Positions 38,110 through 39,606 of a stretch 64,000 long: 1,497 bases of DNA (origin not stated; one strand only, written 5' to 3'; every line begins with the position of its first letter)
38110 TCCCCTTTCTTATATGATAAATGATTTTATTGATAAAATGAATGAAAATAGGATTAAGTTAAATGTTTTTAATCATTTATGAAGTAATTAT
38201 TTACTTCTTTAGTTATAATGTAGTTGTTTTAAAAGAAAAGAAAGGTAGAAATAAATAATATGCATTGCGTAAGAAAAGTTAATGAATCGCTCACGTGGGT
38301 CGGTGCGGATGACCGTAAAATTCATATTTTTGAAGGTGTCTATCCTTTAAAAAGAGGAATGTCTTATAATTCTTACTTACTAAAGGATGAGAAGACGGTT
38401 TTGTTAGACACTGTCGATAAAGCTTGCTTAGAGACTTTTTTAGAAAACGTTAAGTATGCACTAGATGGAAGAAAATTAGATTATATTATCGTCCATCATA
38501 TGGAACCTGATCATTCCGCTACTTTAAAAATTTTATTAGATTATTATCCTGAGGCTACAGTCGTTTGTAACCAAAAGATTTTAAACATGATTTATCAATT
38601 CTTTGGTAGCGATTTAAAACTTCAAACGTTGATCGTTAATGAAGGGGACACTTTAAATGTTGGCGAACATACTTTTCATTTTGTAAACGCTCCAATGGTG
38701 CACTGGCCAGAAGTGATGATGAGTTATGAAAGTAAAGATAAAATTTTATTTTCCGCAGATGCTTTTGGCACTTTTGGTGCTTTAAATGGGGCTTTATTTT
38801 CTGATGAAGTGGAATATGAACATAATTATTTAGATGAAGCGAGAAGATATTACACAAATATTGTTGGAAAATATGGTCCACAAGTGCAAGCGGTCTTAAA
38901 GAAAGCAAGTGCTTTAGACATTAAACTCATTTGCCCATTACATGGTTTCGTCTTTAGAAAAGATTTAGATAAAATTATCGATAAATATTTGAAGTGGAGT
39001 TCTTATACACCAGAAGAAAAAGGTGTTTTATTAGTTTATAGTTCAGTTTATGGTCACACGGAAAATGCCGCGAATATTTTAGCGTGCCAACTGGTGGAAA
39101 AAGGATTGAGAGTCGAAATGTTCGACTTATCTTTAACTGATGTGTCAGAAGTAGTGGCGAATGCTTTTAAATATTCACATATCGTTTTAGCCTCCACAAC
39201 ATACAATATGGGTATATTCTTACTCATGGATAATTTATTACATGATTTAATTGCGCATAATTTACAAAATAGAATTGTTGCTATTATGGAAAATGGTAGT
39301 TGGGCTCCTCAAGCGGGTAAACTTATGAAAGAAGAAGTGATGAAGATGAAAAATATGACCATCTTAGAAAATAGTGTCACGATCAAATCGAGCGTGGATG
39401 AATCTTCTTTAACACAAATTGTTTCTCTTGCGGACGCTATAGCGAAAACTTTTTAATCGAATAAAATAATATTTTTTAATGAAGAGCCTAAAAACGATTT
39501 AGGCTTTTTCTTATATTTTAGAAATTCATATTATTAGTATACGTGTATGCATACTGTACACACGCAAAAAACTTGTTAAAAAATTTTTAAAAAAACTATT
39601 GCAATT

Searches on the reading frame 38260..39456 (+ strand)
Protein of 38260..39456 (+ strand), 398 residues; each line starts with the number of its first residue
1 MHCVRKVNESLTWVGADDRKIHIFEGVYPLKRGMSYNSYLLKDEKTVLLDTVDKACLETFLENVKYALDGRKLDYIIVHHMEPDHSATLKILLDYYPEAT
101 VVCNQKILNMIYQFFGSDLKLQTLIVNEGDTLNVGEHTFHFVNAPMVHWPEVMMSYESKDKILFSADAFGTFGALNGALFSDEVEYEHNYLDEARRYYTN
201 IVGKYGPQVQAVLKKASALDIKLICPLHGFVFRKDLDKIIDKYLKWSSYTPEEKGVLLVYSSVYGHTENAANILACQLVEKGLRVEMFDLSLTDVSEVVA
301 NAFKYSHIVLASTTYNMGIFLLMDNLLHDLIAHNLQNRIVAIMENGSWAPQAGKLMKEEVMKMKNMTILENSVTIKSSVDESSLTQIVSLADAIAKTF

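Call 69: search_protein_families(library=pfam, proteins=[window:38260-39456:+], max_evalue=0.001)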
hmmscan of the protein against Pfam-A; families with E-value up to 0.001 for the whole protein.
window:38260-39456:+ (398 aa): 5 families
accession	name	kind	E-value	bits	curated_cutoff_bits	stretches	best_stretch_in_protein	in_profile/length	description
PF19583.5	ODP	-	1.3e-23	84.3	27.2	1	35-229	2-194/194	ODP family beta lactamase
PF00753.33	Lactamase_B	-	3.2e-08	34.2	22.7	1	35-198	5-170/196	Metallo-beta-lactamase superfamily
PF00258.30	Flavodoxin_1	-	2.2e-05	25.1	25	1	258-320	1-61/143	Flavodoxin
PF12706.13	Lactamase_B_2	-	0.00012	22.2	27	1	47-151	3-123/200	Beta-lactamase superfamily domain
PF12724.12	Flavodoxin_5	-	0.0002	22.2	27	1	257-354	1-92/145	Flavodoxin domain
